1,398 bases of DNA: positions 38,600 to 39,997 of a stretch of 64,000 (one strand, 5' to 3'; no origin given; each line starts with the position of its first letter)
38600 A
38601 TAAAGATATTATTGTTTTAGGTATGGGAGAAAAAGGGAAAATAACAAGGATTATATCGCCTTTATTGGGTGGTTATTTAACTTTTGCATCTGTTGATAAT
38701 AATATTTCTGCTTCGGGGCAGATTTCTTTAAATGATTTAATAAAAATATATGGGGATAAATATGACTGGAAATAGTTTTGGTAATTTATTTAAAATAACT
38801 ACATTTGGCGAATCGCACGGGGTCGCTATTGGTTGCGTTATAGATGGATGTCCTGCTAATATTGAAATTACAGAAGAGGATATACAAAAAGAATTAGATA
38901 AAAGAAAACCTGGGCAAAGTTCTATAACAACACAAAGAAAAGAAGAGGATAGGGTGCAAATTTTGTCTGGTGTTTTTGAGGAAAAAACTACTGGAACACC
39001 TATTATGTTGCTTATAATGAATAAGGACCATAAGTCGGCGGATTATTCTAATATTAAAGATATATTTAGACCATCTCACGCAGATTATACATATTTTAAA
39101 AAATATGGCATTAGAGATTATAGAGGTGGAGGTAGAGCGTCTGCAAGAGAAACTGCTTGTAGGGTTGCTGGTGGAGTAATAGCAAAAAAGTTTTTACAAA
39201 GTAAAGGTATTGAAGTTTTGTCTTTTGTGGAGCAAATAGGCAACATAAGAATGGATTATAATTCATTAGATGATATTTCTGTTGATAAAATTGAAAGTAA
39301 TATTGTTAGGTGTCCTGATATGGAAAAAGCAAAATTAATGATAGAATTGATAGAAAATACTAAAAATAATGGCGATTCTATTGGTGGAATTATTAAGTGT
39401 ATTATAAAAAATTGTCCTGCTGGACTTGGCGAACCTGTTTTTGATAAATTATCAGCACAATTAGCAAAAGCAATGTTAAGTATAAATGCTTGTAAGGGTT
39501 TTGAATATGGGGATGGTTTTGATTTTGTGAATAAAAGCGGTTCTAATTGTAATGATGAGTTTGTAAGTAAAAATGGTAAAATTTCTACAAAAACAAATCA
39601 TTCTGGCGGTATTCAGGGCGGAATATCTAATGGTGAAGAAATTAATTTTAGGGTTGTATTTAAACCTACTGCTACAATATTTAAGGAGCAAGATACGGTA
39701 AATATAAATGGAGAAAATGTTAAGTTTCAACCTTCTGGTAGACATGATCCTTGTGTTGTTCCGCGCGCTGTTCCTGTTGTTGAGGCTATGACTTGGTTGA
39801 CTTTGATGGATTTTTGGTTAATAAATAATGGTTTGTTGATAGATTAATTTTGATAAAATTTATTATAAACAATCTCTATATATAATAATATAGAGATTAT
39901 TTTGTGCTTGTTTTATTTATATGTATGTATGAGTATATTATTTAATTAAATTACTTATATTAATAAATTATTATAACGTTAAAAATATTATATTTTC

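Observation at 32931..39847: Complete chorismate pathway as one co-linear 8-gene block using a type I dehydroquinase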

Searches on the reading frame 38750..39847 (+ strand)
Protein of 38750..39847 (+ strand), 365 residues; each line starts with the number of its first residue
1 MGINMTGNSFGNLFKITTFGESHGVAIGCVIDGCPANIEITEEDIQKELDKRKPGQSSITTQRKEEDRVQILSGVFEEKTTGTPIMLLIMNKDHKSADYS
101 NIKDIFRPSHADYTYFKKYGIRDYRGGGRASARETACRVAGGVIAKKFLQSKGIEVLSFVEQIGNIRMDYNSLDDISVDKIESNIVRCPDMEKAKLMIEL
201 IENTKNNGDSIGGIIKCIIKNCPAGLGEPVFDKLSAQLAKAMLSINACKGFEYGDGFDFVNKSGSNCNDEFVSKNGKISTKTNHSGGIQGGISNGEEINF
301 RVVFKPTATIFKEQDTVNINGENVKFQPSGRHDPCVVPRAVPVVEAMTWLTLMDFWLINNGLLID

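Call 3: search_protein_families(library=pfam, proteins=[window:38750-39847:+])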
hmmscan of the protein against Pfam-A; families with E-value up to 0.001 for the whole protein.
window:38750-39847:+ (365 aa): 1 family
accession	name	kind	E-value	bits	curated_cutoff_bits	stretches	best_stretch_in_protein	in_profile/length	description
PF01264.26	Chorismate_synt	-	9.5e-148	491.7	27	1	14-357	1-327/327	Chorismate synthase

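Call 4: search_protein_families(library=ncbifam, proteins=[window:38750-39847:+])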
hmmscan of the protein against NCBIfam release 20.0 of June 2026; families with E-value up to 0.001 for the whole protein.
window:38750-39847:+ (365 aa): 3 families
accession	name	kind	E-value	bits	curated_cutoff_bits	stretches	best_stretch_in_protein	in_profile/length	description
NF003793.1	PRK05382.1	equivalog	3.3e-152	506.2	321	1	15-357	1-343/344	chorismate synthase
TIGR00033.1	aroC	equivalog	6.3e-149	495.7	212.2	1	14-358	1-346/351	chorismate synthase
NF009113.0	PRK12463.1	equivalog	4.2e-60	203.8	799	1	17-348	4-356/390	chorismate synthase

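Call 31: find_homologous_proteins(query=window:38750-39847:+, max_evalue=1e-10)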
Query window:38750-39847:+ (365 aa): 8000 proteins with E <= 1e-10 among 8000 candidates; the best 120 are listed.
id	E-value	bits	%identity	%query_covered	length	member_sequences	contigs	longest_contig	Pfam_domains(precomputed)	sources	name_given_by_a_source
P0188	3.4e-242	821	100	99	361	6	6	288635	PF01264.27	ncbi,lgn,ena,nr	ncbi:MAG: chorismate synthase [Rickettsiales bacterium]|nr:chorismate synthase [Rickettsiales bacter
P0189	6.3e-233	790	95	99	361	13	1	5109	PF01264.27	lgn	-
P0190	1.1e-202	691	84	97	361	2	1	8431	PF01264.27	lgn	-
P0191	3.5e-196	669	82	97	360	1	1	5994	PF01264.27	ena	-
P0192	1.0e-195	668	82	97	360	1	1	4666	PF01264.27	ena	-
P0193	1.9e-195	667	82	97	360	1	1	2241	PF01264.27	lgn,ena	-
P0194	3.4e-195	666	81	97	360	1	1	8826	PF01264.27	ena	-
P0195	7.5e-195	665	81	97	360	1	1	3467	PF01264.27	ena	-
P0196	1.0e-194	665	81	97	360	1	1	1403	PF01264.27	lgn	-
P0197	6.5e-194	662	80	98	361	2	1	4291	PF01264.27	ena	-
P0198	9.7e-194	661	77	98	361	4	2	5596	PF01264.27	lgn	-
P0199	4.3e-193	659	80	98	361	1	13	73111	PF01264.27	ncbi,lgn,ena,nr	ncbi:MAG: chorismate synthase [Rickettsiales bacterium]|nr:chorismate synthase [Rickettsiales bacter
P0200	2.7e-192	657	79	98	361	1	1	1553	PF01264.27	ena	-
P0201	3.9e-192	656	81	97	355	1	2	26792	PF01264.27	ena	-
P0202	5.1e-192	656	79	98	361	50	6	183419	PF01264.27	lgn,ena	-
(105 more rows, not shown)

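Call 35: find_encoding_contigs(protein=P0199, flank=10000, max_places=2)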
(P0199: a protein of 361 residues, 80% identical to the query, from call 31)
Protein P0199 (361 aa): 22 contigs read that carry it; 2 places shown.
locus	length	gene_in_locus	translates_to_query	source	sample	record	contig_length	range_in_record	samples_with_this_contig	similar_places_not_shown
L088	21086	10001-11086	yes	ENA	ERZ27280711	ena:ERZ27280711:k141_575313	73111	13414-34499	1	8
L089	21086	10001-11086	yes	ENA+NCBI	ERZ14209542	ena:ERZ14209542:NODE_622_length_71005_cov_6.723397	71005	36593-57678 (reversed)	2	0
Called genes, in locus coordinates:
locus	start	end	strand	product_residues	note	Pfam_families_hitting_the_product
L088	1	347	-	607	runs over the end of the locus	PF00009:GTP_EFTU, PF01926:MMR_HSR1 (faint), PF22042:EF-G_D2 (weak), PF03144:GTP_EFTU_D2, PF00679:EFG_C, PF21018:BipA_C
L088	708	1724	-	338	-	PF00849:PseudoU_synth_2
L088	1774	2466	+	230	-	PF01618:MotA_ExbB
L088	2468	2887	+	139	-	PF02472:ExbD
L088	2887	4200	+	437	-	-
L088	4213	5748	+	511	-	PF00930:DPPIV_N (faint), PF23381:Beta-prop_IFT122_1st (faint), PF25175:Beta-prop_WDR5 (faint), PF08662:eIF2A (faint), PF25174:Beta-prop_THOC3 (weak), PF26550:Tricorn_2nd, PF26549:Tricorn_N, PF07676:PD40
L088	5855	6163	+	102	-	-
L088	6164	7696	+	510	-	PF13541:ChlI, PF01078:Mg_chelatase, PF00158:Sigma54_activat, PF00004:AAA (faint), PF07728:AAA_5, PF00493:MCM, PF13335:Mg_chelatase_C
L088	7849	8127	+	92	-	PF01817:CM_2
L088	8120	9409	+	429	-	PF00275:EPSP_synthase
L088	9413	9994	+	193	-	PF01202:SKI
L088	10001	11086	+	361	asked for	PF01264:Chorismate_synt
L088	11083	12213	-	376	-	PF01098:FTSW_RODA_SPOVE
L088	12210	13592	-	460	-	PF12796:Ank_2, PF13637:Ank_4 (faint), PF13606:Ank_3 (faint), PF00023:Ank (faint), PF13857:Ank_5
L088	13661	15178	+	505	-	PF03023:MurJ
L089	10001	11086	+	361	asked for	PF01264:Chorismate_synt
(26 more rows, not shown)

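Call 61: search_dna_similar(query=window:38762-39844:+, collection=plasmids, mode=protein, max_rows=40, max_evalue=1e-20)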
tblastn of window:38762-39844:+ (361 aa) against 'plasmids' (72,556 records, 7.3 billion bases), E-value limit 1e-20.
Records with a match: 72; places in all: 73; records where one place covers at least 80% of the query: 71.
Best place of each record, by identity: <60% 72.
By first word of the organism name: Streptomyces 8; Escherichia 5; Klebsiella 5; Paracoccus 5; Salmonella 4; Acinetobacter 4; Sinorhizobium 4; Proteus 2; Neisseria 2; Ralstonia 2; and 28 more.
By predicted mobility (MOB-suite, as given by PLSDB): non-mobilizable 60; mobilizable 8; conjugative 4.
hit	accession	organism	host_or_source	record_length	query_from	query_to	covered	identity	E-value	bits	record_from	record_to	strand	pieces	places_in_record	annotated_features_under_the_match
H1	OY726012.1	Phocaeicola massiliensis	-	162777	4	355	98%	59.9%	2e-129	415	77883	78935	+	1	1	none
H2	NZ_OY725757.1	Parabacteroides distasonis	-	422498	2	355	98%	57.6%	3e-125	403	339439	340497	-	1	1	aroC: chorismate synthase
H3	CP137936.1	Escherichia coli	Homo sapiens,other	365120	1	353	98%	54.2%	1e-106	350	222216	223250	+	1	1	aroC: chorismate synthase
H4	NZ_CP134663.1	Escherichia coli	Larus michahellis,bacteria,cloaca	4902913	1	353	98%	54.0%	4e-106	348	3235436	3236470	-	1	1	none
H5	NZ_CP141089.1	Escherichia coli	Homo sapiens,Infected Human Urine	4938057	1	353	98%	54.0%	4e-106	348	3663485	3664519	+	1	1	none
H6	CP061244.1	Escherichia coli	Homo sapiens,cell culture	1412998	1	353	98%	54.0%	5e-106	348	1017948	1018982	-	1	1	aroC: chorismate synthase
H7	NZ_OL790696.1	Escherichia coli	-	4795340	1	353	98%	54.0%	5e-106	348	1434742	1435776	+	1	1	none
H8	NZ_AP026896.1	Aeromonas caviae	Microbe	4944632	1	353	98%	53.4%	3e-105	346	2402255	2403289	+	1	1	none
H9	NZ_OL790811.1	Proteus mirabilis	-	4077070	1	357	99%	52.5%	3e-110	360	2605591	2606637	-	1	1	none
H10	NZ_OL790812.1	Proteus mirabilis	-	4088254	1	357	99%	52.5%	3e-110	360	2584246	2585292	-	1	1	none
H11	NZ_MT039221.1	Serratia proteamaculans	-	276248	1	353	98%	52.8%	2e-106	349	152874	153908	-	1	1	aroC: chorismate synthase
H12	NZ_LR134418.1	Legionella adelaidensis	environmental,Cooling tower water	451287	1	353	98%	52.8%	4e-102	337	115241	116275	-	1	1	aroC: chorismate synthase | prmB: 50S ribosomal protein L3 N(5)-glutamine methyltransferase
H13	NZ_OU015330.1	Salmonella enterica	Homo sapiens,feces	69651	1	353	98%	52.0%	5e-104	342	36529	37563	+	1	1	aroC: chorismate synthase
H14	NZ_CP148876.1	Salmonella enterica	Homo sapiens,single cell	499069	1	353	98%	52.0%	7e-104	342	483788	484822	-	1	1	aroC: chorismate synthase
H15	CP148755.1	Salmonella enterica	Pig,single cell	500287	1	353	98%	52.0%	7e-104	342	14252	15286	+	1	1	aroC: chorismate synthase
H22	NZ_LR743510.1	Methylobacterium bullatum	-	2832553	1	357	99%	49.9%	6e-97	322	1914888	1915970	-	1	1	none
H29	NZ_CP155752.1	Sphingomonas parapaucimobilis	Chinese cabbage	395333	4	357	98%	49.7%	2e-95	318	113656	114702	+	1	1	aroC: chorismate synthase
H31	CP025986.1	Ralstonia solanacearum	Cucurbita maxima,culture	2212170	1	353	98%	48.3%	2e-94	315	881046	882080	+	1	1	chorismate synthase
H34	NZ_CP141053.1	Paracoccus denitrificans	-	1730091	1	356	99%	45.3%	1e-87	295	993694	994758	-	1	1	none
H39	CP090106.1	Sinorhizobium meliloti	Medicago,Cell culture,Plant nodule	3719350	1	357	99%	44.5%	1e-84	286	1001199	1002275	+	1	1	aroC: chorismate synthase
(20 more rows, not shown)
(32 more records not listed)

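Call 62: get_annotated_region(hit=H22, flank=300)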
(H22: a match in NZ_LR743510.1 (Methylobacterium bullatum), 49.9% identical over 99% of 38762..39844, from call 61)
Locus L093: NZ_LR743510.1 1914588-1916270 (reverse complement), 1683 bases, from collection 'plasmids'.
description: Methylobacterium bullatum isolate mbul2 plasmid 1
organism: Methylobacterium bullatum (NCBI taxid 570505)
taxonomy: Bacteria; Pseudomonadota; Alphaproteobacteria; Hyphomicrobiales; Methylobacteriaceae; Methylobacterium; Methylobacterium bullatum
host: -; source: -; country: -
typing (MOB-suite, as given by PLSDB): non-mobilizable
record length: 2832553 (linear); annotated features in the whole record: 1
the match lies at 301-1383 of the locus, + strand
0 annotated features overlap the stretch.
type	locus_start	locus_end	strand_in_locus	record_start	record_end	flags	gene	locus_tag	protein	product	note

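Call 63: get_annotated_region(hit=H29, flank=300)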
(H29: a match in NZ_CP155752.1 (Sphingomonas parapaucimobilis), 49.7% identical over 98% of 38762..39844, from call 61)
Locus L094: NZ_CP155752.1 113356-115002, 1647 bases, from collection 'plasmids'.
description: Sphingomonas parapaucimobilis strain YK209 plasmid unnamed4, complete sequence
organism: Sphingomonas parapaucimobilis (NCBI taxid 28213)
taxonomy: Bacteria; Pseudomonadota; Alphaproteobacteria; Sphingomonadales; Sphingomonadaceae; Sphingomonas; Sphingomonas parapaucimobilis
host: -; source: Chinese cabbage; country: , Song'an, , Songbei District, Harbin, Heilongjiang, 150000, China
typing (MOB-suite, as given by PLSDB): non-mobilizable
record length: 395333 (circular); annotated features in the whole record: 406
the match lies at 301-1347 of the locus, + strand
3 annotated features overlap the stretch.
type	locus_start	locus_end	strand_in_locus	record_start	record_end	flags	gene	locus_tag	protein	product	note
CDS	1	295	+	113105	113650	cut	-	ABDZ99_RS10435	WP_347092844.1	N-acetyltransferase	-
CDS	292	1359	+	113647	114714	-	aroC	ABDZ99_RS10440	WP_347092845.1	chorismate synthase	GO:0009073 - aromatic amino acid family biosynthetic process [Evidence IEA]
CDS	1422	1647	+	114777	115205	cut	-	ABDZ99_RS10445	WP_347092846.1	hypothetical protein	-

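Call 64: get_annotated_region(hit=H34, flank=300)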
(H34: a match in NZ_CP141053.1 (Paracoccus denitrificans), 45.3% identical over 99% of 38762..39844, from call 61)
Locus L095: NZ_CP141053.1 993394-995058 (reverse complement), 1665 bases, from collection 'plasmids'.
description: Paracoccus denitrificans strain HAMBI_2443 plasmid unnamed1, complete sequence
organism: Paracoccus denitrificans (NCBI taxid 266)
taxonomy: Bacteria; Pseudomonadota; Alphaproteobacteria; Rhodobacterales; Paracoccaceae; Paracoccus; Paracoccus denitrificans
host: -; source: -; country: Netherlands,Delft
typing (MOB-suite, as given by PLSDB): conjugative; replicon rep_cluster_746; relaxase MOBP; mating-pair formation MPF_T
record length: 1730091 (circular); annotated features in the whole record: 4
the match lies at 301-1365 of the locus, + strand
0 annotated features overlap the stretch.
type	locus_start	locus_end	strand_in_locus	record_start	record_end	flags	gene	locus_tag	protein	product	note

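Call 65: get_annotated_region(hit=H39, flank=300)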
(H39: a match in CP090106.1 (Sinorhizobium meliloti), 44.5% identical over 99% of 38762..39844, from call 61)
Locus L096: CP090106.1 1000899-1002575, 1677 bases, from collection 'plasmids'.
description: Sinorhizobium meliloti strain Ak57 plasmid pSymB, complete sequence
organism: Sinorhizobium meliloti (NCBI taxid 382)
taxonomy: Bacteria; Pseudomonadota; Alphaproteobacteria; Hyphomicrobiales; Rhizobiaceae; Sinorhizobium; Sinorhizobium meliloti
host: -; source: Medicago,Cell culture,Plant nodule; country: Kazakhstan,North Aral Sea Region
typing (MOB-suite, as given by PLSDB): non-mobilizable
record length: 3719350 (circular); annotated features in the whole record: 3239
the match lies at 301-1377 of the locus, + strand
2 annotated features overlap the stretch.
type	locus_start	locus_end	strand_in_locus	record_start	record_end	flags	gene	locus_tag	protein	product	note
CDS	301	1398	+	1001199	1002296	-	aroC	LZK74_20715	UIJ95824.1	chorismate synthase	-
CDS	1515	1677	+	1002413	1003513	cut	ribB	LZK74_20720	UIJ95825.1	3,4-dihydroxy-2-butanone-4-phosphate synthase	-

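Call 66: get_annotated_region(hit=H2, flank=300)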
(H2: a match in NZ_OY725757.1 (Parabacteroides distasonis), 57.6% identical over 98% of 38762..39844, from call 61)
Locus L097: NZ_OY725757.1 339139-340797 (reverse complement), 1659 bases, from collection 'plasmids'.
description: Parabacteroides distasonis strain Parabacteroides distasonis TSDC17.2-1.1 plasmid 12, complete sequence
organism: Parabacteroides distasonis (NCBI taxid 823)
taxonomy: Bacteria; Bacteroidota; Bacteroidia; Bacteroidales; Tannerellaceae; Parabacteroides; Parabacteroides distasonis
host: -; source: -; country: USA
typing (MOB-suite, as given by PLSDB): non-mobilizable
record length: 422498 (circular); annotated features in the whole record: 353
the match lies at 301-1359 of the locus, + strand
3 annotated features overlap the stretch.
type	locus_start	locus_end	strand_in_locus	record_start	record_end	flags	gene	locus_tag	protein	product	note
CDS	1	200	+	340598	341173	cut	-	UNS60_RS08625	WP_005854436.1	FKBP-type peptidyl-prolyl cis-trans isomerase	-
CDS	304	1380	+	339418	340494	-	aroC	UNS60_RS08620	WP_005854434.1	chorismate synthase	GO:0009073 - aromatic amino acid family biosynthetic process [Evidence IEA]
CDS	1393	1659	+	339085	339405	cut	-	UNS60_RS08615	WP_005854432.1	multidrug efflux SMR transporter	-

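Call 67: get_annotated_region(hit=H3, flank=300)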
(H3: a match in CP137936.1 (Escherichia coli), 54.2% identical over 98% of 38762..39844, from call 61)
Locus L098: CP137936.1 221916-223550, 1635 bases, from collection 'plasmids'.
description: Escherichia coli strain 2023CK-00004 plasmid unnamed1, complete sequence
organism: Escherichia coli (NCBI taxid 562)
taxonomy: Bacteria; Pseudomonadota; Gammaproteobacteria; Enterobacterales; Enterobacteriaceae; Escherichia; Escherichia coli
host: -; source: Homo sapiens,other; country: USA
typing (MOB-suite, as given by PLSDB): non-mobilizable
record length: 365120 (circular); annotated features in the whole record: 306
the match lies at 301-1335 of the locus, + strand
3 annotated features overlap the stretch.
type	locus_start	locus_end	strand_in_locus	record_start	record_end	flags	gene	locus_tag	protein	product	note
CDS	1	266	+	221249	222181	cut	prmB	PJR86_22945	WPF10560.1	50S ribosomal protein L3 N(5)-glutamine methyltransferase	-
CDS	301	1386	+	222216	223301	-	aroC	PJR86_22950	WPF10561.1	chorismate synthase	-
CDS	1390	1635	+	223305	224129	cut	mepA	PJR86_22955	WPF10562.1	penicillin-insensitive murein endopeptidase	-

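Call 68: get_annotated_region(hit=H31, flank=300)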
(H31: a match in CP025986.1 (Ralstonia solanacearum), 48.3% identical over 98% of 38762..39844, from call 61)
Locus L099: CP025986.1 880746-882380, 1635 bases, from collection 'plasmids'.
description: Ralstonia solanacearum strain RSCM plasmid p-unname2, complete sequence
organism: Ralstonia solanacearum (NCBI taxid 305)
taxonomy: Bacteria; Pseudomonadota; Betaproteobacteria; Burkholderiales; Burkholderiaceae; Ralstonia; Ralstonia solanacearum
host: -; source: Cucurbita maxima,culture; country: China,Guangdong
typing (MOB-suite, as given by PLSDB): mobilizable; relaxase MOBP,MOBP
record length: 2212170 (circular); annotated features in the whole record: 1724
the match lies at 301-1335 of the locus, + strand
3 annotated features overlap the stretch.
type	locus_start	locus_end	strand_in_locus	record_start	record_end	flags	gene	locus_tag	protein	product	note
CDS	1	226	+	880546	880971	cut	-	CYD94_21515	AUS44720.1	FKBP-type peptidyl-prolyl cis-trans isomerase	-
CDS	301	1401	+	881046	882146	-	-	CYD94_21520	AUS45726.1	chorismate synthase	-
CDS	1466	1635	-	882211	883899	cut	-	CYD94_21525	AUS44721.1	electron transfer flavoprotein-ubiquinone oxidoreductase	-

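Call 69: get_annotated_region(hit=H1, flank=300)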
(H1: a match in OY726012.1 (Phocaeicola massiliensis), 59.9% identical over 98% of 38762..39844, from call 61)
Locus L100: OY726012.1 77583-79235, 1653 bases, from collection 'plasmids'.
description: Phocaeicola massiliensis strain Bacteroides massiliensis TSDC17.2-1.1 genome assembly, plasmid: 38
organism: Phocaeicola massiliensis (NCBI taxid 204516)
taxonomy: Bacteria; Bacteroidota; Bacteroidia; Bacteroidales; Bacteroidaceae; Phocaeicola; Phocaeicola massiliensis
host: -; source: -; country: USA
typing (MOB-suite, as given by PLSDB): non-mobilizable
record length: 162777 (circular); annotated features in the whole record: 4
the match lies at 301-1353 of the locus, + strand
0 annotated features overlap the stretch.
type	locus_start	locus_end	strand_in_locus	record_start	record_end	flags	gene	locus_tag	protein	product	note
